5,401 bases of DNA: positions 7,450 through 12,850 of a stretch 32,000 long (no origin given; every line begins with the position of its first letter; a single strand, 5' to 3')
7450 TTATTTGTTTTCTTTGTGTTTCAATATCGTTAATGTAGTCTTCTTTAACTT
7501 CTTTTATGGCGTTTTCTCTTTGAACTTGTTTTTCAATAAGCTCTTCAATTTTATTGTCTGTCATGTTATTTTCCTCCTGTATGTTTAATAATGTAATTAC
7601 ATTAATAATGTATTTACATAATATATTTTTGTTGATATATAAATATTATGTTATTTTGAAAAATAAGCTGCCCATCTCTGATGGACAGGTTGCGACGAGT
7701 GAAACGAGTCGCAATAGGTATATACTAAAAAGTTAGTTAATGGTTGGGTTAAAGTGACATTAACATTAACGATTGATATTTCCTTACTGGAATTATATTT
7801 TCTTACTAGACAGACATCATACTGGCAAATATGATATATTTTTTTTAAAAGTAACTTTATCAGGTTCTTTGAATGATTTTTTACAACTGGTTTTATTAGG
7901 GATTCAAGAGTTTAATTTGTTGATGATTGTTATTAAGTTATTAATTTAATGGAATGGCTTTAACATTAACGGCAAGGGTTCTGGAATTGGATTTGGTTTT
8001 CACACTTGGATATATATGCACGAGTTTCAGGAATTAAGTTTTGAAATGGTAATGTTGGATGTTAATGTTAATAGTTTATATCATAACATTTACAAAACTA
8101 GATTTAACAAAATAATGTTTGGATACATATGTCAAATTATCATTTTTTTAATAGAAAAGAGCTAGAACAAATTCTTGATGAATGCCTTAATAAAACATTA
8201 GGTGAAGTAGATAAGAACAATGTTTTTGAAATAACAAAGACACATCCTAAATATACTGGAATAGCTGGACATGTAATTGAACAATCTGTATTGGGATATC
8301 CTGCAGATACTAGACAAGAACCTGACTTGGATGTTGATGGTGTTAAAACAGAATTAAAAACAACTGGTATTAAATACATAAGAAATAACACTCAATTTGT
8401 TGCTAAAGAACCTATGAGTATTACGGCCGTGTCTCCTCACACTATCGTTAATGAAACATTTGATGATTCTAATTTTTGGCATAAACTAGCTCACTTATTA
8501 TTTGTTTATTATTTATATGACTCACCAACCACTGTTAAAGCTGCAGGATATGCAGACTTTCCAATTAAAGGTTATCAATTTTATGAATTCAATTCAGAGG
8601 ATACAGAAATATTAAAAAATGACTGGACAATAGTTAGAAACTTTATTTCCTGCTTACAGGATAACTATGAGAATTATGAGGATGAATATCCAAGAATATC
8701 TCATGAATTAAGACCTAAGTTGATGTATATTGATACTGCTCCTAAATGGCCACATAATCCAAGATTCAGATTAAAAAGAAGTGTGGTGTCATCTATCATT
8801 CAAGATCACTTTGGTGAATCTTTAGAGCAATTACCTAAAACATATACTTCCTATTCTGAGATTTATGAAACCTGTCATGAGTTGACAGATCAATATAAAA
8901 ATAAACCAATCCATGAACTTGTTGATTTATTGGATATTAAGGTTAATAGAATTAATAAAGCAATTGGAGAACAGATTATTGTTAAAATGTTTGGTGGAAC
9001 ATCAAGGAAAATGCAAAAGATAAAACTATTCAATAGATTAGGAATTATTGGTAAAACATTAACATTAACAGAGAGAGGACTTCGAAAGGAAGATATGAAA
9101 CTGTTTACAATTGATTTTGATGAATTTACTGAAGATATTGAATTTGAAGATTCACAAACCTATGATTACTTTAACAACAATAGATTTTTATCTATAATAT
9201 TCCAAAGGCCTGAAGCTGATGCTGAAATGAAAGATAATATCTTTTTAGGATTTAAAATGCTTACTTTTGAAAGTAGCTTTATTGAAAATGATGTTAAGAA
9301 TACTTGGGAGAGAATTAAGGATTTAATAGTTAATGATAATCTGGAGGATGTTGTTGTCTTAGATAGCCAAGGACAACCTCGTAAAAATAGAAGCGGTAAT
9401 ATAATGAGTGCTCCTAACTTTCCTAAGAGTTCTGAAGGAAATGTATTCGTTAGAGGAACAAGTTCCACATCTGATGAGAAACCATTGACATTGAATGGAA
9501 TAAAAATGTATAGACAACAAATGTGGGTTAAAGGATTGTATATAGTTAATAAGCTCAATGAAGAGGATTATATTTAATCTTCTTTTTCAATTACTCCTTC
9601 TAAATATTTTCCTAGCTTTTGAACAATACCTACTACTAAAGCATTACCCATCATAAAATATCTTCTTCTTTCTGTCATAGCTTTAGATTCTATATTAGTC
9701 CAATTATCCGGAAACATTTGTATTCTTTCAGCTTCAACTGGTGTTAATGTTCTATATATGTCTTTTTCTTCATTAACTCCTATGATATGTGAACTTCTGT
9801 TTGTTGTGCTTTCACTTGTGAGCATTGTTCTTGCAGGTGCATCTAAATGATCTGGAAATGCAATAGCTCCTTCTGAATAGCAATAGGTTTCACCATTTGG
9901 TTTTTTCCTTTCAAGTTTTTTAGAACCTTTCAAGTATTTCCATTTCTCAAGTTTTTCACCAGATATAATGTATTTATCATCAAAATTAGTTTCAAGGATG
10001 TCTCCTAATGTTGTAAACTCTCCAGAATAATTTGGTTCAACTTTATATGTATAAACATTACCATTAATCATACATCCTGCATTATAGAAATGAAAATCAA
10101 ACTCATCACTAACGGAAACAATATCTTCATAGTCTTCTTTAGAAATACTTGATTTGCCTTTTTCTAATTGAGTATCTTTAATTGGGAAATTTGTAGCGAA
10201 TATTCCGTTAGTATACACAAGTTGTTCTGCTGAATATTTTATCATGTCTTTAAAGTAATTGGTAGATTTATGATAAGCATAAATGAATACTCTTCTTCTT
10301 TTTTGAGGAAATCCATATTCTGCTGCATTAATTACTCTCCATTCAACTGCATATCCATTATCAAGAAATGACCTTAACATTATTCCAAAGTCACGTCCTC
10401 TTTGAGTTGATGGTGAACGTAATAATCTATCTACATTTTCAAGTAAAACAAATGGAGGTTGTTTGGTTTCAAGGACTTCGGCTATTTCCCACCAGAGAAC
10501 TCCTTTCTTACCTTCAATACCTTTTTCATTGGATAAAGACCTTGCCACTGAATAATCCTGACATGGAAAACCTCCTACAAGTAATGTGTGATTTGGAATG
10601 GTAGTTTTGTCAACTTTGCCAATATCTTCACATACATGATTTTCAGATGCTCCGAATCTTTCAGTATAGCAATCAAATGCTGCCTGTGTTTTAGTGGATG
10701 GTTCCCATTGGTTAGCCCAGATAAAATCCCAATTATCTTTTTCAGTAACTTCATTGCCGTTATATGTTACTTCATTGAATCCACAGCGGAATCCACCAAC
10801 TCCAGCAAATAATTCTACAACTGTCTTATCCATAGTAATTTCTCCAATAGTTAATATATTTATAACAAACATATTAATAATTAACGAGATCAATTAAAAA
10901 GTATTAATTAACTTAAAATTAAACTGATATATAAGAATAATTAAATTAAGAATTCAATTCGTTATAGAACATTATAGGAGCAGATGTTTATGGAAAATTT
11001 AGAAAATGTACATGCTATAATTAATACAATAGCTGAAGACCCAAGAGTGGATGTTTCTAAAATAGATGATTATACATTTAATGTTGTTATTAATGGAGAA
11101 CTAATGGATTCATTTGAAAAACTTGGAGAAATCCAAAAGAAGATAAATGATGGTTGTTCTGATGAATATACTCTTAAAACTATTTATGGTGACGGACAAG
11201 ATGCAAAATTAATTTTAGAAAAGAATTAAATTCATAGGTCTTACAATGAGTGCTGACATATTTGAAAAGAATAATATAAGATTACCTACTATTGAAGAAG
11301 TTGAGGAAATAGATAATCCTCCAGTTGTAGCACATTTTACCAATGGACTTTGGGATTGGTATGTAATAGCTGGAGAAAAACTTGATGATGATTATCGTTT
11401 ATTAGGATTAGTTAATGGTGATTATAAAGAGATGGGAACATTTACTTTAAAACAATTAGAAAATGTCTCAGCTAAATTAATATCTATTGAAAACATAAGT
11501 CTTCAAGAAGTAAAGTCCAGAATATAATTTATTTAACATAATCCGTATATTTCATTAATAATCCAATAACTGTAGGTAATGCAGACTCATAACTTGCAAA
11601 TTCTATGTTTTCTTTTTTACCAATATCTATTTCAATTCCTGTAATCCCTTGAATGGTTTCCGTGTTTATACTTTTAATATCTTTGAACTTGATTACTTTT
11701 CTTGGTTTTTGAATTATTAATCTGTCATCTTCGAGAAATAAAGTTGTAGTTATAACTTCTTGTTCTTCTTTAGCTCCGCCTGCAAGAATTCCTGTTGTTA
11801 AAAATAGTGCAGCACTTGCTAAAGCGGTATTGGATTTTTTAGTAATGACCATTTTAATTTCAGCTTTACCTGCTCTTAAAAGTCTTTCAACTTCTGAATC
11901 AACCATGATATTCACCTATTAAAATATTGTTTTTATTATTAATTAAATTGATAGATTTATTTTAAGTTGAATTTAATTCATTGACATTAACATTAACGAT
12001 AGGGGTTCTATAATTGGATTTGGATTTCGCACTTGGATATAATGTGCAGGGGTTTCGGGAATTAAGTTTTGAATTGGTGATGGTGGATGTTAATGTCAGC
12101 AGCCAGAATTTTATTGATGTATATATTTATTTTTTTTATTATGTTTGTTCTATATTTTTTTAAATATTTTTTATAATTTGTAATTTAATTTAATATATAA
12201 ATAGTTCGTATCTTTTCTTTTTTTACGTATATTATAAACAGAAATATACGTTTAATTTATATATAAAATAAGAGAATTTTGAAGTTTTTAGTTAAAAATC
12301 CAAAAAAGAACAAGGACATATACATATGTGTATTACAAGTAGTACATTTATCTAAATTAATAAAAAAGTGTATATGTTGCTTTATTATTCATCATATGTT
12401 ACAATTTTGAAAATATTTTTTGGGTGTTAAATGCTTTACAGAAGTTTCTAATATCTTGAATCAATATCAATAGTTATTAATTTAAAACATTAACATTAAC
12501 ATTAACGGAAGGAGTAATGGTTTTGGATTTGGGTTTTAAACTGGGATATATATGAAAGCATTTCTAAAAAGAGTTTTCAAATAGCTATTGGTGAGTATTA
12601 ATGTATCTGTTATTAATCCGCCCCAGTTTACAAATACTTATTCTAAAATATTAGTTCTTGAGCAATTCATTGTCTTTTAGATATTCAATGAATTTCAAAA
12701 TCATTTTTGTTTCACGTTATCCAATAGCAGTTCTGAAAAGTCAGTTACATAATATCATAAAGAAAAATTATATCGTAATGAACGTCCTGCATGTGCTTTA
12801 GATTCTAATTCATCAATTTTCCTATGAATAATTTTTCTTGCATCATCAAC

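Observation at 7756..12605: Roughly 113-bp MITE-like element with 11-bp perfect terminal inverted repeats; two copies bracket the R-M module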

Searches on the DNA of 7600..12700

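Call 72: search_rna_families(source=window, start=7600, end=12700, threshold=evalue, max_evalue=1)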
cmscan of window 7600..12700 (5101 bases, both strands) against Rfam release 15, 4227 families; matches with E-value up to 1: 0.
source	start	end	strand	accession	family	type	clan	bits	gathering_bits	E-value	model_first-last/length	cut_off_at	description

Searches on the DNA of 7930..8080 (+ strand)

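Call 52: search_dna_similar(query=window:7930-8080:+, collection=phages, mode=distant, max_evalue=0.01)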
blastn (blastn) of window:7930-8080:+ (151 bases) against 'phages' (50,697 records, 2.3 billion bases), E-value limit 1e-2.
Records with a match: 2; places in all: 2; records where one place covers at least 80% of the query: 2.
Best place of each record, by identity: 60-80% 2.
By first word of the organism name: Caudoviricetes 2.
By host as written in the record: Methanobacteriales 2.
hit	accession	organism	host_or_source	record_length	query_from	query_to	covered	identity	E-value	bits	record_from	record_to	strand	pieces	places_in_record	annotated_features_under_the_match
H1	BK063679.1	Caudoviricetes sp. vir323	Methanobacteriales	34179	12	149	91%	73.2%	4e-14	83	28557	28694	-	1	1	none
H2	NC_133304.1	Caudoviricetes sp. vir323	Methanobacteriales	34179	12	149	91%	73.2%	4e-14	83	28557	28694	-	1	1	none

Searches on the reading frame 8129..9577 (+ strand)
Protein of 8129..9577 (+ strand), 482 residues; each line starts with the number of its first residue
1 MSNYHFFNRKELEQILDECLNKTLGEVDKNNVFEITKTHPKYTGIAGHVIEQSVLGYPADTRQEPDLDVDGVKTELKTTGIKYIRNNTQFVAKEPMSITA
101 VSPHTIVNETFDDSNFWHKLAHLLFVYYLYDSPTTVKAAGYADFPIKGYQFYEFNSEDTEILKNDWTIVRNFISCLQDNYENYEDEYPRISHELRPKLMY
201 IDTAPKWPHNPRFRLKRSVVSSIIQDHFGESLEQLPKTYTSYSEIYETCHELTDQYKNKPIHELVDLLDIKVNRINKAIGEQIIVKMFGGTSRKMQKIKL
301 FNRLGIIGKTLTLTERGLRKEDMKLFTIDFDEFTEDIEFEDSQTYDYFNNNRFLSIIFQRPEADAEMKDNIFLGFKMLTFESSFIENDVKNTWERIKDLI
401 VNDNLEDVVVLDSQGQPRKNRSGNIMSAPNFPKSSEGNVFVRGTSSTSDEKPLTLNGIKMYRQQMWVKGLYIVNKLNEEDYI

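Call 9: search_protein_families(library=pfam, proteins=[window:8129-9577:+], max_evalue=0.01)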
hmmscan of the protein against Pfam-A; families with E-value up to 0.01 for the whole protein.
window:8129-9577:+ (482 aa): 1 family
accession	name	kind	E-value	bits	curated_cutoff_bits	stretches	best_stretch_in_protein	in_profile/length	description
PF02976.21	MutH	-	3.1e-22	78.8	23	1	55-165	1-103/103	DNA mismatch repair enzyme MutH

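Call 13: find_encoding_contigs(protein=window:8129-9577:+, flank=10000, max_places=10)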
Protein window:8129-9577:+ (482 aa): no gene with exactly this product is on record in the collection.

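Call 74: search_protein_families(library=padloc, proteins=[window:8129-9577:+], max_evalue=0.001)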
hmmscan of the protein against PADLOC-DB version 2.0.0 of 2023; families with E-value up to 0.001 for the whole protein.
window:8129-9577:+ (482 aa): 2 families
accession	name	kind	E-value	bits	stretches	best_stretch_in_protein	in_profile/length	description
PDLC03570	REase_II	-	1.1e-133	444.7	1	5-478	4-488/491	Type II restriction enzyme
PDLC03553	REase_II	-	3e-23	80.3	1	21-442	40-465/527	Type II restriction enzyme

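Call 77: search_protein_families(library=ncbifam, proteins=[window:8129-9577:+], max_evalue=0.001)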
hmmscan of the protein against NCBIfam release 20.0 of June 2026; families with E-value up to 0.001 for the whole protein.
window:8129-9577:+ (482 aa): 2 families
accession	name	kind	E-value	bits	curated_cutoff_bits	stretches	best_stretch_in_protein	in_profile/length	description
NF040973.1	restrict_Sau3AI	equivalog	4e-59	200.8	300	2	10-173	5-159/475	Sau3AI family type II restriction endonuclease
NF003458.0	PRK05070.1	equivalog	3.1e-09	36.3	243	1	17-173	17-160/223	DNA mismatch repair endonuclease MutH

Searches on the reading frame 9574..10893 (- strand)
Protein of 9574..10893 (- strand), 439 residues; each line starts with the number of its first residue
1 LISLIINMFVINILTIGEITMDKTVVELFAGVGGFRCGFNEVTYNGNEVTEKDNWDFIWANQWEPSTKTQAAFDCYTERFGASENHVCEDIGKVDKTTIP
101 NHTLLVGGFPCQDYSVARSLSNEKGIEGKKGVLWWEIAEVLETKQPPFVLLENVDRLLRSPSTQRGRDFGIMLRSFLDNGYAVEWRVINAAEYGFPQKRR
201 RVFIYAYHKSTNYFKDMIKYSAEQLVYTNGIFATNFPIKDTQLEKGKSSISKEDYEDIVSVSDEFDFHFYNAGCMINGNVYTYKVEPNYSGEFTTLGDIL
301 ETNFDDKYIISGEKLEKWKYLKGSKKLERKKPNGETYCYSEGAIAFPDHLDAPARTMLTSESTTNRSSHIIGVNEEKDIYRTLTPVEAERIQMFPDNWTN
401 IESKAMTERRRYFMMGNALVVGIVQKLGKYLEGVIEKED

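Call 9: search_protein_families(library=pfam, proteins=[window:9574-10893:-], max_evalue=0.01)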
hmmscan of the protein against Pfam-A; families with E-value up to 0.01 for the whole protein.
window:9574-10893:- (439 aa): 1 family
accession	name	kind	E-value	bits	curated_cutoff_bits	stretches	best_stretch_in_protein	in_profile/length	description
PF00145.23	DNA_methylase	-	1e-64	219.5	22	1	24-430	2-321/324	C-5 cytosine-specific DNA methylase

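Call 74: search_protein_families(library=padloc, proteins=[window:9574-10833:-], max_evalue=0.001)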
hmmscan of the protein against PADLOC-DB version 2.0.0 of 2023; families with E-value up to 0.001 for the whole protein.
window:9574-10833:- (419 aa): 58 families (the best 25 are shown)
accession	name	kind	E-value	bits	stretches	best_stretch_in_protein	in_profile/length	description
PDLC03329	MTase_II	-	7.7e-170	563.5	1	3-416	5-404/407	Type II methyltransferase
PDLC03272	MTase_II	-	1.5e-59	200.1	1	4-417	76-392/407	Type II methyltransferase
PDLC03378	MTase_II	-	1.1e-48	164.3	1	2-417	2-332/344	Type II methyltransferase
PDLC03361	MTase_II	-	5e-39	132.4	2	4-195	88-290/455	Type II methyltransferase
PDLC02653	DrmMII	-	7.8e-38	128.2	2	5-195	7-181/333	DrmMII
PDLC03234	MTase_II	-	1e-33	115.1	1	3-417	5-368/375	Type II methyltransferase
PDLC00033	DruM2|DruM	-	3.8e-31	106.7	2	4-198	23-201/368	DNA cytosine methylase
PDLC00026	DruM2|DruM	-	4.8e-31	106.5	1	3-417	5-320/336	DNA cytosine methylase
PDLC03217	MTase_II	-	1.8e-29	100.7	1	5-187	24-184/703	Type II methyltransferase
PDLC03734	oMTase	-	3.6e-26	90.1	1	52-186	39-167/444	orphan methyltransferase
PDLC03324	MTase_II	-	2e-25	87.5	2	4-187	7-169/408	Type II methyltransferase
PDLC00030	DruM2|DruM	-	4.2e-25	86.7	1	5-224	8-211/380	DNA cytosine methylase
PDLC02649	DrmMII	-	1.5e-24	84.7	2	75-213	109-245/422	DrmMII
PDLC00034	DruM2|DruM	-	1.8e-24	84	1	5-204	10-203/457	DNA cytosine methylase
PDLC03355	MTase_II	-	3.1e-24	83.8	1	4-237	6-244/377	Type II methyltransferase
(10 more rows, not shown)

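Call 79: find_encoding_contigs(protein=window:9574-10833:-, flank=10000, max_places=8)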
Protein window:9574-10833:- (419 aa): 10 contigs read that carry it; 5 places shown.
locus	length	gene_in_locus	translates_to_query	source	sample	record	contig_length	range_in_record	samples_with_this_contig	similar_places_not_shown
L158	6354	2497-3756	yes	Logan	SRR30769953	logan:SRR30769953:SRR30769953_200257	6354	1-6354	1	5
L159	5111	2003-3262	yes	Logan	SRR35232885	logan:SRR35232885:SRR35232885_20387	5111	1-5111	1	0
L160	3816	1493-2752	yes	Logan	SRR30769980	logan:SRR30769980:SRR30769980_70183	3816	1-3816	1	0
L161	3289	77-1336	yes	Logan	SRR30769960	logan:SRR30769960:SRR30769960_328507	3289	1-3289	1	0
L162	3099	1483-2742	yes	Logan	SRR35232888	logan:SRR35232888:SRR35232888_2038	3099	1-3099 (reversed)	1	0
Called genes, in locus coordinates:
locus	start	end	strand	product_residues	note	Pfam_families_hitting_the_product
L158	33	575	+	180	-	-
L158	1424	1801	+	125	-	-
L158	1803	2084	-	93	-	-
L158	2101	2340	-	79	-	-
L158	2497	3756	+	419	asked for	PF00145:DNA_methylase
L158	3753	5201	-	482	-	PF02976:MutH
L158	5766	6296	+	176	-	-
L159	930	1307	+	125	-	-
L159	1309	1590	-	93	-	-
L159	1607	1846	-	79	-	-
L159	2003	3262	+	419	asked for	PF00145:DNA_methylase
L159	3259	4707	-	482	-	PF02976:MutH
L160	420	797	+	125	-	-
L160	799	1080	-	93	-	-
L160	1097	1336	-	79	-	-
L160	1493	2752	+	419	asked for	PF00145:DNA_methylase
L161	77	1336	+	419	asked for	PF00145:DNA_methylase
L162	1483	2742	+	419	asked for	PF00145:DNA_methylase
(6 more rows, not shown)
